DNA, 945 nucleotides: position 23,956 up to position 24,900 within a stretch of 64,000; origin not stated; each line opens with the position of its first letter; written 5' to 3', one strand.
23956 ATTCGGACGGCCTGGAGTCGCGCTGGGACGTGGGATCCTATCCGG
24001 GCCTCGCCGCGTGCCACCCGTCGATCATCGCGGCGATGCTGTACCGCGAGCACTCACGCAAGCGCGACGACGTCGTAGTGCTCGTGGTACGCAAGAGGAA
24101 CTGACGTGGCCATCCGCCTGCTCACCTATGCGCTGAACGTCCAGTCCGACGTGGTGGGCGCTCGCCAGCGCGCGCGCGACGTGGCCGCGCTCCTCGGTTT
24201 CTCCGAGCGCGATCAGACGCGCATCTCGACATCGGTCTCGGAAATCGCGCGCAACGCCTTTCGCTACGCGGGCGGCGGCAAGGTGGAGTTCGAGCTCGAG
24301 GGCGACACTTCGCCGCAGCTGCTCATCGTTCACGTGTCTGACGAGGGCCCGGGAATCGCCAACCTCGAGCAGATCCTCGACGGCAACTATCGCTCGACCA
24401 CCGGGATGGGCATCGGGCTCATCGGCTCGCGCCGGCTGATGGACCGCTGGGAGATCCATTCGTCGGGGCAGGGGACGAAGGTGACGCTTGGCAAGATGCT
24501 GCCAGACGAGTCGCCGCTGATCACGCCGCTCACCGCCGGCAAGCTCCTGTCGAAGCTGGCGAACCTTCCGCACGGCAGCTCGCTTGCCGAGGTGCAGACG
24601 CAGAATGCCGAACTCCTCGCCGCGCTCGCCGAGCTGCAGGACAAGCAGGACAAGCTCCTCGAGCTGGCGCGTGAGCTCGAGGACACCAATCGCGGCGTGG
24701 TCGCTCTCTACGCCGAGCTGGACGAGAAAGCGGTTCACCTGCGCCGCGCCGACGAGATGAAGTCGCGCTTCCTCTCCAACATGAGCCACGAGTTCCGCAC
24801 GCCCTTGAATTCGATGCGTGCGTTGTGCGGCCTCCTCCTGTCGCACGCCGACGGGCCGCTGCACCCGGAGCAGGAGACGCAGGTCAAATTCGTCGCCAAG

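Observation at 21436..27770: Stressosome (RsbR-RsbS-RsbT) wired to a PP2C fusion and a multi-step His-Asp relay with no visible output domain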

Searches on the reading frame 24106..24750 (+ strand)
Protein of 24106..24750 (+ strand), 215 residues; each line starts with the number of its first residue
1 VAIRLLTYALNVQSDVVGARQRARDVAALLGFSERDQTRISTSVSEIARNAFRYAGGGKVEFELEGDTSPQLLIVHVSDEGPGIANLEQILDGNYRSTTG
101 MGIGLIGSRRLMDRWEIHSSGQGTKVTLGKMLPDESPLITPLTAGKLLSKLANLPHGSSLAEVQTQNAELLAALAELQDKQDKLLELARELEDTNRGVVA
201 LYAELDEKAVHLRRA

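Call 21: search_solved_structures(query=window:24106-24750:+, max_evalue=0.01)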
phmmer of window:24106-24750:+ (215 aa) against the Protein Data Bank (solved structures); distinct sequences matched with E-value up to 0.01: 2.
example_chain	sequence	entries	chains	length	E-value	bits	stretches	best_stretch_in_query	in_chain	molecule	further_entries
3sl2_A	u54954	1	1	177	2.8e-05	27.3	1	32-128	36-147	Sensor histidine kinase yycG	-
3jqh_A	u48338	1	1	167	0.00091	22.4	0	144-194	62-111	C-type lectin domain family 4 member M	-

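Call 57: search_protein_representatives(protein=window:24106-24750:+)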
Query: 215 residues. Proteins with E-value up to 0.001 (for the whole library): 5428; up to 1e-10: 2463; up to 1e-30: 416. The best 150 are listed.
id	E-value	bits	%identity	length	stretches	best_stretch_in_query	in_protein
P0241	6.4e-72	257.8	61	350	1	2-215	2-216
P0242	1.7e-68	246.7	58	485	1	2-215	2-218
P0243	2.7e-68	246.0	58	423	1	1-215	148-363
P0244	1.3e-66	240.5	57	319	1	5-215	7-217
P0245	5.1e-62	225.5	49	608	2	1-215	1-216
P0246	1.2e-61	224.3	59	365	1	5-215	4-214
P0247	7.0e-60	218.5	49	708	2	4-215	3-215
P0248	8.5e-60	218.3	55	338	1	5-215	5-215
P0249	5.8e-59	215.5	55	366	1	1-214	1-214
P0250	1.3e-58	214.4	58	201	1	4-201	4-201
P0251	1.5e-58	214.2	54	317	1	3-215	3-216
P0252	1.6e-58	214.1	46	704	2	3-214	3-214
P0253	2.1e-58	213.7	49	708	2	10-215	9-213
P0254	2.5e-58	213.5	46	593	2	10-215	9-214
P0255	3.3e-58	213.1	48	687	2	4-215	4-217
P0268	1.4e-55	204.5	48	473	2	3-215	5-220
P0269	1.6e-55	204.3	59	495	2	70-215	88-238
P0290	9.9e-53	195.2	43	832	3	9-215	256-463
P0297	3.1e-52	193.6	44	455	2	5-213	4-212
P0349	9.5e-48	179.0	42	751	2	3-206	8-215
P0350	1.2e-47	178.6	48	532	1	5-213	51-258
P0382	4.7e-45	170.2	40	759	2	4-206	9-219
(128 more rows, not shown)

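Call 75: search_protein_families(library=pfam, proteins=[P0243, P0290, P0269, P0350, P0349, P0382, P0242, P0268, P0297, P0241], max_evalue=0.0001)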
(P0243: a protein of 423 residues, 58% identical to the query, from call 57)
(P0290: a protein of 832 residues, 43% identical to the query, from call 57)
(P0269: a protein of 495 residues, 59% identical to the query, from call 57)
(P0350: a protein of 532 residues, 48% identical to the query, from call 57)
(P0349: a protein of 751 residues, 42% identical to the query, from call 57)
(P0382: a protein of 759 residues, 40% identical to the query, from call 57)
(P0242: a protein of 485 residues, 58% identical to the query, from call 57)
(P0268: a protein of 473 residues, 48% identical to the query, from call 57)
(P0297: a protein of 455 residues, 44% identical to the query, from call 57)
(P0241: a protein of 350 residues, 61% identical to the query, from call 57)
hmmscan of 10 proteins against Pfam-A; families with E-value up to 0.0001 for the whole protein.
P0243 (423 aa): 3 families
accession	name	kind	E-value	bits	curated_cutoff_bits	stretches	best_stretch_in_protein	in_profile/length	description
PF02518.31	HATPase_c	-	1.9e-14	54.5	26.4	1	183-278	2-106/111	Histidine kinase-, DNA gyrase B-, and HSP90-like ATPase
PF00512.31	HisKA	-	1.4e-12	47.9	26.9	1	367-423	2-55/66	His Kinase A (phospho-acceptor) domain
PF13581.12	HATPase_c_2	-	3.1e-11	43.8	27.4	1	160-276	5-125/127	Histidine kinase-like ATPase domain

P0290 (832 aa): 4 families
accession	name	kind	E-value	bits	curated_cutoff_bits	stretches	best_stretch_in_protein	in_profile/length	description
PF02518.31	HATPase_c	-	2.7e-53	179.5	26.4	3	581-692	2-110/111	Histidine kinase-, DNA gyrase B-, and HSP90-like ATPase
PF00512.31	HisKA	-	1.4e-36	124.8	26.9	2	14-83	1-66/66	His Kinase A (phospho-acceptor) domain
PF13581.12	HATPase_c_2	-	6.2e-16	59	27.4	1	264-377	9-126/127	Histidine kinase-like ATPase domain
PF00072.30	Response_reg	-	2.4e-11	44.2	30.2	1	749-814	1-66/111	Response regulator receiver domain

P0269 (495 aa): 3 families
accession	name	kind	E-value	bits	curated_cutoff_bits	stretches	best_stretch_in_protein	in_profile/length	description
PF02518.31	HATPase_c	-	1.5e-36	125.7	26.4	2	356-467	2-110/111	Histidine kinase-, DNA gyrase B-, and HSP90-like ATPase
PF13581.12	HATPase_c_2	-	7e-20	71.8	27.4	1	15-153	7-127/127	Histidine kinase-like ATPase domain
PF00512.31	HisKA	-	2.3e-18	66.4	26.9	1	241-309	1-66/66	His Kinase A (phospho-acceptor) domain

P0350 (532 aa): 3 families
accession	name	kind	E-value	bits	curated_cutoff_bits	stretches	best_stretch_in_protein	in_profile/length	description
PF02518.31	HATPase_c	-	7e-21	75.2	26.4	2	383-446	2-64/111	Histidine kinase-, DNA gyrase B-, and HSP90-like ATPase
PF00512.31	HisKA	-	1.9e-18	66.7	26.9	1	263-331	1-66/66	His Kinase A (phospho-acceptor) domain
PF13581.12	HATPase_c_2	-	2.2e-10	41.1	27.4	1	65-175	11-127/127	Histidine kinase-like ATPase domain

P0349 (751 aa): 6 families
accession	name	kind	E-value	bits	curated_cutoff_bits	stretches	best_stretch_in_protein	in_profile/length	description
PF02518.31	HATPase_c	-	4.8e-35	120.8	26.4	2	499-609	2-109/111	Histidine kinase-, DNA gyrase B-, and HSP90-like ATPase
PF00072.30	Response_reg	-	4.8e-21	75.4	30.2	1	637-745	1-111/111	Response regulator receiver domain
PF13581.12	HATPase_c_2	-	1.3e-12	48.3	27.4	1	21-138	8-126/127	Histidine kinase-like ATPase domain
PF00512.31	HisKA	-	9.8e-12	45.2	26.9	1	386-451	1-65/66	His Kinase A (phospho-acceptor) domain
PF13185.12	GAF_2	-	8.8e-10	39.4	28.6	1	229-372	3-136/136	GAF domain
PF01590.32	GAF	-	1.6e-06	29.1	22.4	1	229-371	1-133/133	GAF domain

P0382 (759 aa): 6 families
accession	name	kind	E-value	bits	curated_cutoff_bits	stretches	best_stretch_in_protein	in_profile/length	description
PF02518.31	HATPase_c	-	1.2e-35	122.7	26.4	2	504-615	1-108/111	Histidine kinase-, DNA gyrase B-, and HSP90-like ATPase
PF00072.30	Response_reg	-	6.6e-24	84.7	30.2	1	643-751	1-110/111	Response regulator receiver domain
PF13581.12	HATPase_c_2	-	3.6e-12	46.9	27.4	1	22-143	9-127/127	Histidine kinase-like ATPase domain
PF00512.31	HisKA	-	3.2e-11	43.5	26.9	1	392-457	1-65/66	His Kinase A (phospho-acceptor) domain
PF13185.12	GAF_2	-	5.1e-10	40.1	28.6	1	233-378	3-136/136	GAF domain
PF01590.32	GAF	-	1.5e-06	29.2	22.4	1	319-377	77-133/133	GAF domain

P0242 (485 aa): 3 families
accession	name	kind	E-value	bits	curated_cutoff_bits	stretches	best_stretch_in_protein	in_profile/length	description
PF00512.31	HisKA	-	1.8e-18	66.7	26.9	1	221-289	1-66/66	His Kinase A (phospho-acceptor) domain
PF02518.31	HATPase_c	-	1.5e-17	64.4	26.4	1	36-132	2-106/111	Histidine kinase-, DNA gyrase B-, and HSP90-like ATPase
PF13581.12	HATPase_c_2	-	8.6e-10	39.2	27.4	1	16-133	8-127/127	Histidine kinase-like ATPase domain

P0268 (473 aa): 3 families
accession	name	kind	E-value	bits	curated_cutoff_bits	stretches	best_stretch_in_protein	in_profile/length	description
PF02518.31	HATPase_c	-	2.9e-42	144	26.4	2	337-448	1-110/111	Histidine kinase-, DNA gyrase B-, and HSP90-like ATPase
PF00512.31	HisKA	-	1.7e-18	66.8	26.9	1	223-291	1-66/66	His Kinase A (phospho-acceptor) domain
PF13581.12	HATPase_c_2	-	3.4e-16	59.8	27.4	1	16-135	6-127/127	Histidine kinase-like ATPase domain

P0297 (455 aa): 3 families
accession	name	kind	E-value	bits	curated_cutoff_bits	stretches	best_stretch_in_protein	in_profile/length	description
PF02518.31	HATPase_c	-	1e-39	135.8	26.4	2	329-440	1-109/111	Histidine kinase-, DNA gyrase B-, and HSP90-like ATPase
PF13581.12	HATPase_c_2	-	1.2e-20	74.3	27.4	2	15-127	8-125/127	Histidine kinase-like ATPase domain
PF00512.31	HisKA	-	2.8e-12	46.9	26.9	1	218-282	2-65/66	His Kinase A (phospho-acceptor) domain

P0241 (350 aa): 4 families
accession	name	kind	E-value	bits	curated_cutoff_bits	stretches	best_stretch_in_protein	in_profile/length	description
PF01339.22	CheB_methylest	-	6.6e-20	72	24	1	258-343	88-173/174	CheB methylesterase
PF13581.12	HATPase_c_2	-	3.3e-12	46.9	27.4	1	15-131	7-127/127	Histidine kinase-like ATPase domain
PF02518.31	HATPase_c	-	3e-11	44.2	26.4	1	36-130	2-106/111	Histidine kinase-, DNA gyrase B-, and HSP90-like ATPase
PF00512.31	HisKA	-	4.7e-10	39.8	26.9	1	219-248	1-30/66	His Kinase A (phospho-acceptor) domain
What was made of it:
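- All 10 sampled members carry HisKA (calls 57, 75).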
